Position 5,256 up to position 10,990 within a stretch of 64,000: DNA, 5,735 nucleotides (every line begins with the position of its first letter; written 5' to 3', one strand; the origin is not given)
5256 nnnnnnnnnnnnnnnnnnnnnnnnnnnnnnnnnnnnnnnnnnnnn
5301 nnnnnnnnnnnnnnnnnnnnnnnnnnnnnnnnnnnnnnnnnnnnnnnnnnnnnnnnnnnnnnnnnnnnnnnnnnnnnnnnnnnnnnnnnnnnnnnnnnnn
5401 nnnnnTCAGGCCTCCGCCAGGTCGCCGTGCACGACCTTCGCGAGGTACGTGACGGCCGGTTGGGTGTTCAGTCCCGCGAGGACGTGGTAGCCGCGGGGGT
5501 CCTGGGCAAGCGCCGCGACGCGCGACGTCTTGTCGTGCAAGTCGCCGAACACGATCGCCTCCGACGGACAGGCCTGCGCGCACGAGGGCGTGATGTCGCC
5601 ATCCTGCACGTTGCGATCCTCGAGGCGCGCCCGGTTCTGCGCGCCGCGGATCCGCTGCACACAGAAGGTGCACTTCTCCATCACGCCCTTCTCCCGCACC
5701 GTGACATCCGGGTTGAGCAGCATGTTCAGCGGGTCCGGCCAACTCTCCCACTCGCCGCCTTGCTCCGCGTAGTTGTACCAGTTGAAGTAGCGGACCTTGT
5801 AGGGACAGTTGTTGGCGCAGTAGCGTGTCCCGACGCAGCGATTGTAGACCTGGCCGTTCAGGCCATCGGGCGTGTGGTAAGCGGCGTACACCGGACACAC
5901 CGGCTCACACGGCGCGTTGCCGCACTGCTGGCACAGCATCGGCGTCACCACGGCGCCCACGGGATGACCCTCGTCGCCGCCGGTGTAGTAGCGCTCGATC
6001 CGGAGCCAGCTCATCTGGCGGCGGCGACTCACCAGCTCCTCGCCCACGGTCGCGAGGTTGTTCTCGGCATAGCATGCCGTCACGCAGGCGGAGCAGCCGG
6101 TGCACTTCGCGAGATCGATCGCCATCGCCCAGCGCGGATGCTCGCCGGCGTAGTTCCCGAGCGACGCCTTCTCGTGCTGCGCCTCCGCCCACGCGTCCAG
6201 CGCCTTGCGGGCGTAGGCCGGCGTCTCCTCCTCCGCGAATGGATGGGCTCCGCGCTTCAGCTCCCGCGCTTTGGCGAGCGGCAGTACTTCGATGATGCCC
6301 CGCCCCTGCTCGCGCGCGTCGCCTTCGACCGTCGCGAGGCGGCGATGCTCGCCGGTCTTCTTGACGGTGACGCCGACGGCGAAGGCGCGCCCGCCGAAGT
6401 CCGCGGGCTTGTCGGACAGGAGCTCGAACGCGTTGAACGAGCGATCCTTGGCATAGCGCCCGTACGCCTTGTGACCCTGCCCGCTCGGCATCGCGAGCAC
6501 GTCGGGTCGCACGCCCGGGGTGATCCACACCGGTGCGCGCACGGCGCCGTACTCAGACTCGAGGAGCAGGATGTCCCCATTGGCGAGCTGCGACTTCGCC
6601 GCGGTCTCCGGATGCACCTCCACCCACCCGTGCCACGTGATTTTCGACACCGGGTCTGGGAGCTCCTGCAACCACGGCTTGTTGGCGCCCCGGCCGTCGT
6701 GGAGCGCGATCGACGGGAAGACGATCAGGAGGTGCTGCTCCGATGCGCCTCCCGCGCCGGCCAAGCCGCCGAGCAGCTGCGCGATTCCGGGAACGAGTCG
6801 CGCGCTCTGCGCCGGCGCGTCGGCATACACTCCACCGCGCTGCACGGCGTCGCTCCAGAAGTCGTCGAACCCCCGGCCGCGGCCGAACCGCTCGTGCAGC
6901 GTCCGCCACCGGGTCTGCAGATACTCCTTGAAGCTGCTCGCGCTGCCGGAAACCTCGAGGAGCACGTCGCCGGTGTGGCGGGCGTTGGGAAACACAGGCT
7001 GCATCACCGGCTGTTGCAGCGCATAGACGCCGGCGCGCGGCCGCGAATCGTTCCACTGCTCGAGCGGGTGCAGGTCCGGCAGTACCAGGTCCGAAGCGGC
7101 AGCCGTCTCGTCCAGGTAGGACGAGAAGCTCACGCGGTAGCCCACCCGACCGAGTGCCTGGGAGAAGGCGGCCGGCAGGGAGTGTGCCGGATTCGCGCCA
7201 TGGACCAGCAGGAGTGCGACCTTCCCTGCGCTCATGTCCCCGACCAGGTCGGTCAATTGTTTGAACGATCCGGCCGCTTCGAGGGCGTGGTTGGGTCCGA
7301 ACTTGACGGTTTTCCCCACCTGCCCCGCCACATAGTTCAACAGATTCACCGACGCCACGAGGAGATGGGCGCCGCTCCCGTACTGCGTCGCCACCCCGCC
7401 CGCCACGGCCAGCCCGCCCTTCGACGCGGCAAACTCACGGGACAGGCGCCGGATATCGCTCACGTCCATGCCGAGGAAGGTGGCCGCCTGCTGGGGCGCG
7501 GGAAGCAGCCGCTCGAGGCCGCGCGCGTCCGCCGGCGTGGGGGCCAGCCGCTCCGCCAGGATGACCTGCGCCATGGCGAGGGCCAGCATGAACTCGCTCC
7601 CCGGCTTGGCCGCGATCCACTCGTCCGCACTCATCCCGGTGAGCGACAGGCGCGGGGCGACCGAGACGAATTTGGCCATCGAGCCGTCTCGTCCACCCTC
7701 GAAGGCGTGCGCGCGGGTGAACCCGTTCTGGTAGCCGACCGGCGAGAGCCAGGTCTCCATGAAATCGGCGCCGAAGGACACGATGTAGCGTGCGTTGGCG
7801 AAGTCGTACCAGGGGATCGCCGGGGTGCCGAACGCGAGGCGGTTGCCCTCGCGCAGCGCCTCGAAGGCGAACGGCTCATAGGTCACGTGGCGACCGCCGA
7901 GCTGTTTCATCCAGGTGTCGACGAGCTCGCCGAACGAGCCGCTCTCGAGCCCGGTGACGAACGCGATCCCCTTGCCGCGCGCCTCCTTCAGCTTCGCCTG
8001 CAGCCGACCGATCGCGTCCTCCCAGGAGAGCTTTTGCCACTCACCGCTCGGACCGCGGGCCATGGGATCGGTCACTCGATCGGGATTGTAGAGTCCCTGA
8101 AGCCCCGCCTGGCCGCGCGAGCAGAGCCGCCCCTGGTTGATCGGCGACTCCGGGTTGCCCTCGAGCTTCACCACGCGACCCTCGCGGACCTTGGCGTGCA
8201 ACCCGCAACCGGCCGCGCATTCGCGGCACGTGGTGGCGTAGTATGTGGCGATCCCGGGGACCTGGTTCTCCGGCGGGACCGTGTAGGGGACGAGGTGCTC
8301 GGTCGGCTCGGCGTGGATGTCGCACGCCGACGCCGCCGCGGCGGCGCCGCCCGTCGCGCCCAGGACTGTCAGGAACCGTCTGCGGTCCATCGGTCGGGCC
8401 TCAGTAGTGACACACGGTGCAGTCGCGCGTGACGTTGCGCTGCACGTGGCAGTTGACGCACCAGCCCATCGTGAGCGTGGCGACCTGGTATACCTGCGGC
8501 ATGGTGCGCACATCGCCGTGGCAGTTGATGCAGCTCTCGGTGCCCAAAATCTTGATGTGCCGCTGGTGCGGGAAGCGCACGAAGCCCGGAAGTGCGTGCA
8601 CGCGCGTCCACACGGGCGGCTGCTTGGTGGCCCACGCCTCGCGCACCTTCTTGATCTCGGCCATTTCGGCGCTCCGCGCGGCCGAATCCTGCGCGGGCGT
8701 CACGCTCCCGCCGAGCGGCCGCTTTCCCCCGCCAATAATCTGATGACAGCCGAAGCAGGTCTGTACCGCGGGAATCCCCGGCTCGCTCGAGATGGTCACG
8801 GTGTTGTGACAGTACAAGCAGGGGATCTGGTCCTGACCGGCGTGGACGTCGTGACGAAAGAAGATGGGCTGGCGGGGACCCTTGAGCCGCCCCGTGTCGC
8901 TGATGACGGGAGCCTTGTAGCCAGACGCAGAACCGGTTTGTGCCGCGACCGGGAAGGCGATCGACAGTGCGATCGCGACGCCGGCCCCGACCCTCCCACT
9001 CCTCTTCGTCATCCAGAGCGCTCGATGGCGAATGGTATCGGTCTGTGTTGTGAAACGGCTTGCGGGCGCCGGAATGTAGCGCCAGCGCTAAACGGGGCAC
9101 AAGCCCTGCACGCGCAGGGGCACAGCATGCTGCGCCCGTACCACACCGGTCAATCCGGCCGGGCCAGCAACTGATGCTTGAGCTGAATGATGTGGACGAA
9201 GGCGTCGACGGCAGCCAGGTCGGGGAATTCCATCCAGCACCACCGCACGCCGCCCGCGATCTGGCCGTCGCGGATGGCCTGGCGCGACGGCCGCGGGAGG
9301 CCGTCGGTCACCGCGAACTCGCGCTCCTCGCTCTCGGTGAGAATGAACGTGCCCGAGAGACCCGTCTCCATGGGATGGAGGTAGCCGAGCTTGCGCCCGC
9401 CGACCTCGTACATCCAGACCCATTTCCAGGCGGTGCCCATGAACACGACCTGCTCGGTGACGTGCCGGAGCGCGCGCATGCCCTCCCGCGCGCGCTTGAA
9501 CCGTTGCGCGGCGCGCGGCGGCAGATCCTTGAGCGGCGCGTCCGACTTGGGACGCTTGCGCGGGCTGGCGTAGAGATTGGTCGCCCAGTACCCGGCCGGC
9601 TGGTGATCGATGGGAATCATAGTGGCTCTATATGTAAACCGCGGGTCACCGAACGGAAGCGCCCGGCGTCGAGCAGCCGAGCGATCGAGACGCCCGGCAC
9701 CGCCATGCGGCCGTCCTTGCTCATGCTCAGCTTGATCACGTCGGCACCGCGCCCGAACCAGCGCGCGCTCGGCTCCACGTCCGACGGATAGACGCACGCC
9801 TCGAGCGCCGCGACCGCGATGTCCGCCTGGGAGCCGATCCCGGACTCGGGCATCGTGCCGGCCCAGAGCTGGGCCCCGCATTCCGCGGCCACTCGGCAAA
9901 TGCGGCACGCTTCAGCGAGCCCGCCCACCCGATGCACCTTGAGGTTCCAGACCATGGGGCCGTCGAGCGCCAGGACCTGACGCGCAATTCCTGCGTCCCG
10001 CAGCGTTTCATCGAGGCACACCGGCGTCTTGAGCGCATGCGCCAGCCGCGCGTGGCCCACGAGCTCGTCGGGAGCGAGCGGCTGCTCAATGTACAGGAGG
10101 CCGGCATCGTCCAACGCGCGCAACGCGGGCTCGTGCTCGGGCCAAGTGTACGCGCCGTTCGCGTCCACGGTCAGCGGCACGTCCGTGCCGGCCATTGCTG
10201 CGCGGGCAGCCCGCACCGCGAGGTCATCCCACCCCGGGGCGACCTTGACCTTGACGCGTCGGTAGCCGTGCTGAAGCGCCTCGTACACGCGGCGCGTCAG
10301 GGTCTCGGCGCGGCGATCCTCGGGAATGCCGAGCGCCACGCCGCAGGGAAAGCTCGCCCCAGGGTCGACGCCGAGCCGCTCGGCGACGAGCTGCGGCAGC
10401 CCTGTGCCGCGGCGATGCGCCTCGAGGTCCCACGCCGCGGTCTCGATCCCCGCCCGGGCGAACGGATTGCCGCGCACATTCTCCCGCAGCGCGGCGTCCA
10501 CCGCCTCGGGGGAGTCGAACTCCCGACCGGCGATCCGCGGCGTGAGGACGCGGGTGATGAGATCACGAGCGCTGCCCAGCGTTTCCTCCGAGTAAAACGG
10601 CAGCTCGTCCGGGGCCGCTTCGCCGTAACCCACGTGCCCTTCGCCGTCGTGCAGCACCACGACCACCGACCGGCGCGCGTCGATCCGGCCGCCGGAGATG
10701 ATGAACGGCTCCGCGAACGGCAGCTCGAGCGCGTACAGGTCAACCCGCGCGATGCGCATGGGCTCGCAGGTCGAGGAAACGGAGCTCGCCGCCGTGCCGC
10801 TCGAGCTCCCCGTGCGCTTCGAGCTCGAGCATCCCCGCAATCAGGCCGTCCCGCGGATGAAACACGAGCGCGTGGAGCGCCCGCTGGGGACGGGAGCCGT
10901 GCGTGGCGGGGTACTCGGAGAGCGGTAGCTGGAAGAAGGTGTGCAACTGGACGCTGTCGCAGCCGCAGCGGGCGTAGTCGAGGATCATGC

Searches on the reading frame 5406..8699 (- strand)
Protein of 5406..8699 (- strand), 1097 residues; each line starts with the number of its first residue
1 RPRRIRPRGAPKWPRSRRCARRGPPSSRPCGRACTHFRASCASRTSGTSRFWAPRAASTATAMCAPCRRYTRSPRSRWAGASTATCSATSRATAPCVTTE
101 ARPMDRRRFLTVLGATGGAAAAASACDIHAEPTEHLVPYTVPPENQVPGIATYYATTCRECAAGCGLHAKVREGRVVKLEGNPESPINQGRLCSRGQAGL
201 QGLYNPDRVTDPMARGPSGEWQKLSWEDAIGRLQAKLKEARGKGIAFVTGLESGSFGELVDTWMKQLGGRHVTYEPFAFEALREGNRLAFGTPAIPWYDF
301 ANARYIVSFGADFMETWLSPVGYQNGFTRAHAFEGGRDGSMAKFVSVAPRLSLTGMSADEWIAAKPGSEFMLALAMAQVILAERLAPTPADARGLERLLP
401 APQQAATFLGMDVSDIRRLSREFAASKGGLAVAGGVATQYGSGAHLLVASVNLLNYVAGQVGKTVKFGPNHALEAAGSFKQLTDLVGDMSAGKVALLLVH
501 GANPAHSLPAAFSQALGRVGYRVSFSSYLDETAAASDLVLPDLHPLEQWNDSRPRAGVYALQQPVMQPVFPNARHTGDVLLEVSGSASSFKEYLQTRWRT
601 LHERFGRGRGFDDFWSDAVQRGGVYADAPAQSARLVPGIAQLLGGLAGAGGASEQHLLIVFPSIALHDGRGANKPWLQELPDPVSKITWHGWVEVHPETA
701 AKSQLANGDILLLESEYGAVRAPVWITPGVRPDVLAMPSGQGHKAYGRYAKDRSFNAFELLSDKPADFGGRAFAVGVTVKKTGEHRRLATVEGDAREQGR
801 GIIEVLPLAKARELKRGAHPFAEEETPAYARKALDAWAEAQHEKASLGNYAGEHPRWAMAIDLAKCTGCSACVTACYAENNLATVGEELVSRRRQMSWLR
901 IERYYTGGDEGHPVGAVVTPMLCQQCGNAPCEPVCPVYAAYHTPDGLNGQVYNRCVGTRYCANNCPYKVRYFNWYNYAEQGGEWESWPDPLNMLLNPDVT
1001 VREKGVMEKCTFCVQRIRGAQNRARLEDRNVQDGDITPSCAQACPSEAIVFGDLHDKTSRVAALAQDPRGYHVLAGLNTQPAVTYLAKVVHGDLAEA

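Call 22: search_protein_families(library=pfam, proteins=[window:5406-8699:-], max_evalue=0.00001)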
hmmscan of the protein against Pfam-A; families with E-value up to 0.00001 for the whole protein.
window:5406-8699:- (1097 aa): 5 families
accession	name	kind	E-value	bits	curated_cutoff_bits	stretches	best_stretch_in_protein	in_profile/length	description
PF00384.28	Molybdopterin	-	3.4e-18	66.3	24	1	208-548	1-316/353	Molybdopterin oxidoreductase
PF04879.21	Molybdop_Fe4S4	-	3e-16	59.6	22.7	1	153-205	3-55/55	Molybdopterin oxidoreductase Fe4S4 domain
PF01568.27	Molydop_binding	-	5.6e-13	49.3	26.8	1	690-755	28-89/110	Molydopterin dinucleotide binding domain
PF12838.12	Fer4_7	-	3.4e-10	40.7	27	1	865-937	1-50/52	4Fe-4S dicluster domain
PF13247.11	Fer4_11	-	1.7e-06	28.5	26.2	1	917-976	4-65/100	4Fe-4S dicluster domain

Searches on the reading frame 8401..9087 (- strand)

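Call 22: search_protein_families(library=pfam, proteins=[window:8401-9087:-], max_evalue=0.00001)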
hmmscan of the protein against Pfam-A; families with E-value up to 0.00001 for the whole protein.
window:8401-9087:- (228 aa): 2 families
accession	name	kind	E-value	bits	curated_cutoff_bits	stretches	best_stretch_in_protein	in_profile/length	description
PF14522.11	Cytochrome_C7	-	8.7e-09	35.5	24.8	0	170-227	1-66/67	Cytochrome c7 and related cytochrome c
PF02085.21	Cytochrom_CIII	-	1.1e-06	29.4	22.9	0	72-118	18-56/101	Class III cytochrome C family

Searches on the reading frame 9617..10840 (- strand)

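Call 22: search_protein_families(library=pfam, proteins=[window:9617-10840:-], max_evalue=0.00001)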
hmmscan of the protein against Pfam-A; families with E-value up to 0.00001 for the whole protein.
window:9617-10840:- (407 aa): 3 families
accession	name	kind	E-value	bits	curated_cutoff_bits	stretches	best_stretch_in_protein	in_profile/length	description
PF13378.12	MR_MLE_C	-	1.6e-34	120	29.4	1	184-382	5-206/219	Enolase C-terminal domain-like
PF02746.21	MR_MLE_N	-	1.2e-08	35.6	22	1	42-152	13-116/117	Mandelate racemase / muconate lactonizing enzyme, N-terminal domain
PF21508.2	MenC_N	-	1.5e-06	28.7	27.3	1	32-107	3-75/94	MenC, N-terminal domain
